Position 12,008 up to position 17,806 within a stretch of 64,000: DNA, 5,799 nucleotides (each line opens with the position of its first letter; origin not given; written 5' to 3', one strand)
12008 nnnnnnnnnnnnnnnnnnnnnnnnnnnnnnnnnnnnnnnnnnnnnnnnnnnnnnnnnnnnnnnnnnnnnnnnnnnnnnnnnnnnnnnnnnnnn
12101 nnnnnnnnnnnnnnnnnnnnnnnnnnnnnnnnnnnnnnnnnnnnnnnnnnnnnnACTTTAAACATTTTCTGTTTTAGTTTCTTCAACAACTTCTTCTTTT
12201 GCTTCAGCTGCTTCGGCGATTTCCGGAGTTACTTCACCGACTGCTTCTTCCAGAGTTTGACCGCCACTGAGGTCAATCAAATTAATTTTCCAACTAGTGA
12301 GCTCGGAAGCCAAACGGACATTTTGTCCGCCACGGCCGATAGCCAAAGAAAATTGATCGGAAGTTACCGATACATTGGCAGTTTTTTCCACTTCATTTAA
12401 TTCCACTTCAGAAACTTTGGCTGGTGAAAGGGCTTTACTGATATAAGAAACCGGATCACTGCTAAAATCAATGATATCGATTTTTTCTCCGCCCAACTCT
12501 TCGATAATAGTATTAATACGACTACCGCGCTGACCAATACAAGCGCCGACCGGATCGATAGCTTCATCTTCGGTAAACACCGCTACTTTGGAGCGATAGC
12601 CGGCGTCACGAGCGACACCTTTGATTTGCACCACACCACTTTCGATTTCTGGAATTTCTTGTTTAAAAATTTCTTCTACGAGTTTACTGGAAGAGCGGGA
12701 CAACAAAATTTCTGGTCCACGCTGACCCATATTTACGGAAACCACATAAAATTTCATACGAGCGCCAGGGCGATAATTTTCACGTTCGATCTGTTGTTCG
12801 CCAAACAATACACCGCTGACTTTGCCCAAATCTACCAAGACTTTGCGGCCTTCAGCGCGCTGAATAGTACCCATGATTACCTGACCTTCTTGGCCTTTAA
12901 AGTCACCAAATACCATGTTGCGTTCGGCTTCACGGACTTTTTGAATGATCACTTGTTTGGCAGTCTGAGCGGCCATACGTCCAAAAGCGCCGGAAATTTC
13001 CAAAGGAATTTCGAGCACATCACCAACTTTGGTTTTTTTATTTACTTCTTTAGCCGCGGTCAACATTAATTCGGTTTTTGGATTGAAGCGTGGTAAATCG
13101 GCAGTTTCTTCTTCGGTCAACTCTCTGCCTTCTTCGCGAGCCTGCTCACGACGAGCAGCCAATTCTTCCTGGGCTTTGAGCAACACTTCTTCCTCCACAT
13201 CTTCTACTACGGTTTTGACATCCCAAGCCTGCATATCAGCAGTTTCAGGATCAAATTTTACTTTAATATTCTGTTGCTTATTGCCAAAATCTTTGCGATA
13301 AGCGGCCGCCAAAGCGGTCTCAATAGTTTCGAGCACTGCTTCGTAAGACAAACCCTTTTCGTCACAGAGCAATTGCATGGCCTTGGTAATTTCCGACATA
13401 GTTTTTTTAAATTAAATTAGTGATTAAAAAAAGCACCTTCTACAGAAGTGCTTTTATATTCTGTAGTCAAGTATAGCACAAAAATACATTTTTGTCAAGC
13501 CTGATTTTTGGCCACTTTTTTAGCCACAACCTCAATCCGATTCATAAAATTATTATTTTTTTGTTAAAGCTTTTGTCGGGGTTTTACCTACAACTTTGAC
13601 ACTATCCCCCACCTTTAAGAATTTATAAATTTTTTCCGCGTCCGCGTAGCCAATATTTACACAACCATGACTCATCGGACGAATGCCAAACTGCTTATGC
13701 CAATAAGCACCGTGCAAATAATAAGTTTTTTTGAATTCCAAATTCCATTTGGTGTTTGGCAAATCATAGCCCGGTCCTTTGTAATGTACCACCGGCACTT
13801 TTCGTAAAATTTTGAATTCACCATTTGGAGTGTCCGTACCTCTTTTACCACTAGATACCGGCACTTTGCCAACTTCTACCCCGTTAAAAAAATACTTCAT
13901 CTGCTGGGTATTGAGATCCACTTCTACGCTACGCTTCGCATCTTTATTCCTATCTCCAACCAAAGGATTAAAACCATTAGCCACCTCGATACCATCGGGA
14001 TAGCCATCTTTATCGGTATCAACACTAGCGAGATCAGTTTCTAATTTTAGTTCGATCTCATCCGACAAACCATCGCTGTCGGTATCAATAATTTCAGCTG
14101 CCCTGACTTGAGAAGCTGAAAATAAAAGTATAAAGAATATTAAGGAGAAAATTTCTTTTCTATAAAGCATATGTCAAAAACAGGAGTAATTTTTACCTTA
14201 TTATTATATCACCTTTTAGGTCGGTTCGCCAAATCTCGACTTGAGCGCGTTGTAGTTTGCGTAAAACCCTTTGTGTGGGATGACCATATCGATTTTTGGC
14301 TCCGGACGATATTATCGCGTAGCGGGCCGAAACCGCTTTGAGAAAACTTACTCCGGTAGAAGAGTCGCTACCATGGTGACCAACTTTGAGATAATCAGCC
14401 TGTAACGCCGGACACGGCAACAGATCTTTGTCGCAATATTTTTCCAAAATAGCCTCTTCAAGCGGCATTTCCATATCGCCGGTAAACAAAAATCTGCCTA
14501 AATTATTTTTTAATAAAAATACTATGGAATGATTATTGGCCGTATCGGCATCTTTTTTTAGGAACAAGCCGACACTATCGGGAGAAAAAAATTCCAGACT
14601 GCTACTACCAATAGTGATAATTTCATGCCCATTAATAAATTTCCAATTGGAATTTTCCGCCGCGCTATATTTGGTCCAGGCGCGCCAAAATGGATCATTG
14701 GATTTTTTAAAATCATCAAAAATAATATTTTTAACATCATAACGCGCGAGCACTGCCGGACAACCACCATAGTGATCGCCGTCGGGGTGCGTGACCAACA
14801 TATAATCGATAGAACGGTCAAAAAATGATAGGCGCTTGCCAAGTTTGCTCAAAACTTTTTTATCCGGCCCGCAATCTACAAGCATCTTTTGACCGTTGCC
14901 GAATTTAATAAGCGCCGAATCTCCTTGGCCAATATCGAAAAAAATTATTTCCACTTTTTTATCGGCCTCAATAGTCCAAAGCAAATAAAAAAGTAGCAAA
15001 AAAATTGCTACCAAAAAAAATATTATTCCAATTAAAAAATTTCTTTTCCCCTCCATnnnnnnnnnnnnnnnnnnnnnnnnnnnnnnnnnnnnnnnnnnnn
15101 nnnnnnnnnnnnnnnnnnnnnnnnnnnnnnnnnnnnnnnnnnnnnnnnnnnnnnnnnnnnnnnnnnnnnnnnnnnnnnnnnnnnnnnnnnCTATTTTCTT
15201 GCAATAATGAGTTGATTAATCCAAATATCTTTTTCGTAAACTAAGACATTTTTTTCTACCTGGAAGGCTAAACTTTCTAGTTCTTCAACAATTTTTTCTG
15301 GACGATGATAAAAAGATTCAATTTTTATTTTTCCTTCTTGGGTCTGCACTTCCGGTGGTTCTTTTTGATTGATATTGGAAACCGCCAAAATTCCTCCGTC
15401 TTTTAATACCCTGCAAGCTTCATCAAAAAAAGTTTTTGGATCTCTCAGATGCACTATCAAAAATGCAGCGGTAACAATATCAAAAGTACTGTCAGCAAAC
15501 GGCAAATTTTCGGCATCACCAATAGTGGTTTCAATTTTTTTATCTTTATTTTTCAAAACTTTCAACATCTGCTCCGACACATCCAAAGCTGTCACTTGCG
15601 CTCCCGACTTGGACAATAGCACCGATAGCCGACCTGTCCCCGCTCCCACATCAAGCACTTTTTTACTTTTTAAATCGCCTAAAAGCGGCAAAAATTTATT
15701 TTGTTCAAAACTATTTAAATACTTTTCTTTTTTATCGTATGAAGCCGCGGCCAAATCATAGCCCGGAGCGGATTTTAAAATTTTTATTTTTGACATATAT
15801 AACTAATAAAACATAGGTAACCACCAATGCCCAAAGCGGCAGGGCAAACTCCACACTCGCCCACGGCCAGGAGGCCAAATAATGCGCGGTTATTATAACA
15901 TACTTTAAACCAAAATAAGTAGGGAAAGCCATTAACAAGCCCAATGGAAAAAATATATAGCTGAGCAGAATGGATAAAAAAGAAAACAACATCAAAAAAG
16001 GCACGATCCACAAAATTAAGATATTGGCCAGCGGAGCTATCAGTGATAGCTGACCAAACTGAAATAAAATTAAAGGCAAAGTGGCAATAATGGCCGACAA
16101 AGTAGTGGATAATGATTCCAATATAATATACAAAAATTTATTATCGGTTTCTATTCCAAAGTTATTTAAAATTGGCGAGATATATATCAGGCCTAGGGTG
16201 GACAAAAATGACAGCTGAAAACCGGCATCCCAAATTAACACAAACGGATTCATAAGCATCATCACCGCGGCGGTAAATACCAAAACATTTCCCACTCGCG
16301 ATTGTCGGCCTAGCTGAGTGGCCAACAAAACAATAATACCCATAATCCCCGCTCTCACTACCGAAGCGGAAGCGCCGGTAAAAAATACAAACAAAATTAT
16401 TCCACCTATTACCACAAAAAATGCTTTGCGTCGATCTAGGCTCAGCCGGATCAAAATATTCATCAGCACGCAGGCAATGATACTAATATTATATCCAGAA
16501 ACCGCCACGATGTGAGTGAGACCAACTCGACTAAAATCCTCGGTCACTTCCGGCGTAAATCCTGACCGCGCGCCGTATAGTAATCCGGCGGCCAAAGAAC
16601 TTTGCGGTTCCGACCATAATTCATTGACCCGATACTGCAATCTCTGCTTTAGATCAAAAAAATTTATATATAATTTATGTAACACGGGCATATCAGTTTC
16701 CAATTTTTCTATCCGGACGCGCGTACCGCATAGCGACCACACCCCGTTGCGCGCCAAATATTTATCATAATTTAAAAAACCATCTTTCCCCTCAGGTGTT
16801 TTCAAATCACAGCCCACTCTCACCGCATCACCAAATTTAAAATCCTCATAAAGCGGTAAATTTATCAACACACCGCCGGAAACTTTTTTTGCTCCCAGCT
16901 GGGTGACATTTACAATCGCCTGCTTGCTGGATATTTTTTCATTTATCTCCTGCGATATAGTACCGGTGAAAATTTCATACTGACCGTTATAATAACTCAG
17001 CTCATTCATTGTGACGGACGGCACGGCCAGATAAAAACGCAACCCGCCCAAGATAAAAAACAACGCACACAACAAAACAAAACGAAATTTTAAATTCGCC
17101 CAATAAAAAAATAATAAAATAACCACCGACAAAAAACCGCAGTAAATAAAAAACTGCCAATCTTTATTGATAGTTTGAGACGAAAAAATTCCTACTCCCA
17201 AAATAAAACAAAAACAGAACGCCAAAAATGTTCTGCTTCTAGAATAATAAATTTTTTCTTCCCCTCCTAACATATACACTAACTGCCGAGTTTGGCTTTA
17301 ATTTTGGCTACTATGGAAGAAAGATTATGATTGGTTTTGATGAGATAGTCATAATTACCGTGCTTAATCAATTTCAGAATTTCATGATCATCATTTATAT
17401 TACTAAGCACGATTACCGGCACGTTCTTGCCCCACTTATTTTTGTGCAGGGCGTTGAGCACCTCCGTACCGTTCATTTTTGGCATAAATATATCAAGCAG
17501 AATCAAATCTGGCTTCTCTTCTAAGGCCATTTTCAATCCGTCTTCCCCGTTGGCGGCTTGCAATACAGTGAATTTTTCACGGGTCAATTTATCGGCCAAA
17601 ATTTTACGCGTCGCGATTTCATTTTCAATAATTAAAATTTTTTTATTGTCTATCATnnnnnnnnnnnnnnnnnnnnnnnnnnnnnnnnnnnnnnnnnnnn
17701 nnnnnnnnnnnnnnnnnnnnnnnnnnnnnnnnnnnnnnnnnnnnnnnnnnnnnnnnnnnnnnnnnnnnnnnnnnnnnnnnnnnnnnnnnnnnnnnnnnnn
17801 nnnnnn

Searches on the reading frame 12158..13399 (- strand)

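Call 23: search_protein_families(library=pfam, proteins=[window:12158-13399:-], max_evalue=0.00001)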
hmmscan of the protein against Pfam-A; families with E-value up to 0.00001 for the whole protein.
window:12158-13399:- (413 aa): 4 families
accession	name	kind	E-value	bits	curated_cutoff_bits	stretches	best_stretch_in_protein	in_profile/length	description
PF08529.16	NusA_N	-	1.4e-33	116.1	23.8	1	3-161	1-119/119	NusA N-terminal domain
PF13184.12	KH_5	-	5.3e-28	97.4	27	1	266-333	1-68/69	NusA-like KH domain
PF23095.1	KH_NusA_C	-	2.7e-07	30.9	34.2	1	341-385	1-44/59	Transcription termination/antitermination protein NusA, KH domain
PF00013.35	KH_1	-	9e-07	29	21.5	0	284-315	11-40/66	KH domain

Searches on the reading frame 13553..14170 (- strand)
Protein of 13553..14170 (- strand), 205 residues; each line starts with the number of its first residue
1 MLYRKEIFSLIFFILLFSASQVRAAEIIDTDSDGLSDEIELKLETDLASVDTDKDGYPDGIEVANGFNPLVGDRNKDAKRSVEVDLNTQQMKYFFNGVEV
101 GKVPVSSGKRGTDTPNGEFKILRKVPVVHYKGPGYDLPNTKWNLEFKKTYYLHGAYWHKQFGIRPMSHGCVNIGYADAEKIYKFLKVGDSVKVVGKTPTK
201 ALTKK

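Call 23: search_protein_families(library=pfam, proteins=[window:13553-14170:-], max_evalue=0.00001)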
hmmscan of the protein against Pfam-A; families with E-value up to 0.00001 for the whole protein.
window:13553-14170:- (205 aa): 2 families
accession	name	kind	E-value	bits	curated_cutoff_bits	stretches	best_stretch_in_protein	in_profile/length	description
PF03734.19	YkuD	-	1.5e-21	78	23.4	1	80-193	2-146/146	L,D-transpeptidase catalytic domain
PF18884.5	TSP3_bac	-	5e-07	29.9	25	0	51-70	1-20/22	Bacterial TSP3 repeat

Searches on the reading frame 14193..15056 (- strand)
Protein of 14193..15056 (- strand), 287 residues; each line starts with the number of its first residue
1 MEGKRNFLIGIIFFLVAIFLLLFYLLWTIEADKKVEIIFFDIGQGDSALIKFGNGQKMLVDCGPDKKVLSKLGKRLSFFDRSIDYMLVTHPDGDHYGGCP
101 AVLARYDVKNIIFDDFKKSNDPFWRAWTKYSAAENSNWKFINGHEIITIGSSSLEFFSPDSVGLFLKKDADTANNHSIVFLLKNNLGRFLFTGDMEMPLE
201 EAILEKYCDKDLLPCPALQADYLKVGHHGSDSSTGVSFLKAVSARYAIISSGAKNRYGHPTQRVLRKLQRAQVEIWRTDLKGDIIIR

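Call 24: search_protein_families(library=pfam, proteins=[window:14193-15056:-], max_evalue=0.00001)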
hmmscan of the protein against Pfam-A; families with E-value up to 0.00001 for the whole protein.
window:14193-15056:- (287 aa): 2 families
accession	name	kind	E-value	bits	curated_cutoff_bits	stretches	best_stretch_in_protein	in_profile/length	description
PF00753.33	Lactamase_B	-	8.6e-17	62.1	22.7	1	43-252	4-195/196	Metallo-beta-lactamase superfamily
PF12706.13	Lactamase_B_2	-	8.9e-08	32.4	27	1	58-247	3-195/200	Beta-lactamase superfamily domain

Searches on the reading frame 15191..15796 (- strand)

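Call 24: search_protein_families(library=pfam, proteins=[window:15191-15796:-], max_evalue=0.00001)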
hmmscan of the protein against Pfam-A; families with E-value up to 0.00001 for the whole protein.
window:15191-15796:- (201 aa): 14 families
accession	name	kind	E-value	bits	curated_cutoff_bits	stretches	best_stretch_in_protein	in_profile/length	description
PF08241.18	Methyltransf_11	-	5e-26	91.6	21.2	1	48-138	1-94/95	Methyltransferase domain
PF13649.12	Methyltransf_25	-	5e-23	82.1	27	1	47-135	1-97/97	Methyltransferase domain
PF13847.12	Methyltransf_31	-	5.5e-20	72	27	1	43-148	3-119/145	Methyltransferase domain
PF01209.24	Ubie_methyltran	-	9.6e-18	64.8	20.1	1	35-148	39-160/233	ubiE/COQ5 methyltransferase family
PF08242.18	Methyltransf_12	-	1.4e-15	58.2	30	1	48-137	1-98/98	Methyltransferase domain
PF13489.12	Methyltransf_23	-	7.6e-15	55.5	27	1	39-144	17-121/164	Methyltransferase domain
PF06325.19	PrmA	-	9.2e-08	32.3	22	1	42-154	160-273/296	Ribosomal protein L11 methyltransferase (PrmA)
PF05148.21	Methyltransf_8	-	1.5e-07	32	27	1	44-157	73-173/219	Hypothetical methyltransferase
PF05219.18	DREV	-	3.6e-07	30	26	1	40-139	91-186/265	DREV methyltransferase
PF02353.26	CMAS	-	7.8e-07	29.1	27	1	17-157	33-182/273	Mycolic acid cyclopropane synthetase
PF05891.18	Methyltransf_PK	-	2.3e-06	27.7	27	1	24-144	39-165/218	AdoMet dependent proline di-methyltransferase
PF03848.20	TehB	-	2.7e-06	27.4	20.4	1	42-117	29-108/193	Tellurite resistance protein TehB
PF05175.20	MTS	-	4.8e-06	26.8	23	0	37-137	25-136/170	Methyltransferase small domain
PF07021.18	MetW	-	7e-06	26.2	21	0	45-133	15-104/193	Methionine biosynthesis protein MetW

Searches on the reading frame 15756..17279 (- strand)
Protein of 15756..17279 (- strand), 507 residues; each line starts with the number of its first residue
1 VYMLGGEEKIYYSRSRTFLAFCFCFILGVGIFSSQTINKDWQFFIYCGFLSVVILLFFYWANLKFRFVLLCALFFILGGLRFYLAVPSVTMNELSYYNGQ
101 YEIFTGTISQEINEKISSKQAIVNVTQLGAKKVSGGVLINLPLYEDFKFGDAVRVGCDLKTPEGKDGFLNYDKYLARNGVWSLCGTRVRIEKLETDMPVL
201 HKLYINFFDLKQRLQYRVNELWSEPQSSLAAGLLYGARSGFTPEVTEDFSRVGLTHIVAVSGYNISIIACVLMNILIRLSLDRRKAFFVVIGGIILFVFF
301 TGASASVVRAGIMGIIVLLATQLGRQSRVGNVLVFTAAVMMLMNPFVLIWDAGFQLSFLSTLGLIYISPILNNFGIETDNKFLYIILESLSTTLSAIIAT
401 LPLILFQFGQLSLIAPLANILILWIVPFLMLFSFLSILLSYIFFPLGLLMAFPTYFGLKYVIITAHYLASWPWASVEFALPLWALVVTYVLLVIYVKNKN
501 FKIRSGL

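Call 7: search_protein_families(library=pfam, proteins=[window:15756-17279:-], max_evalue=0.001)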
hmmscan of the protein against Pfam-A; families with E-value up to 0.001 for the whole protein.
window:15756-17279:- (507 aa): 2 families
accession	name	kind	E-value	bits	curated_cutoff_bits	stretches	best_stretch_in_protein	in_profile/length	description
PF03772.21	Competence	-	6.4e-53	180.3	23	1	233-495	1-263/270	Competence protein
PF13567.11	DUF4131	-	7e-14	52.3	31.6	1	41-181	5-154/165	Domain of unknown function (DUF4131)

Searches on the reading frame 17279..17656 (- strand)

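Call 7: search_protein_families(library=pfam, proteins=[window:17279-17656:-], max_evalue=0.001)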
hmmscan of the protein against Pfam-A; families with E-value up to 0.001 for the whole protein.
window:17279-17656:- (125 aa): 1 family
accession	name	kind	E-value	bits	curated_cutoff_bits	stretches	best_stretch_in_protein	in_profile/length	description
PF00072.30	Response_reg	-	8.8e-23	81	30.2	1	7-117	1-108/111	Response regulator receiver domain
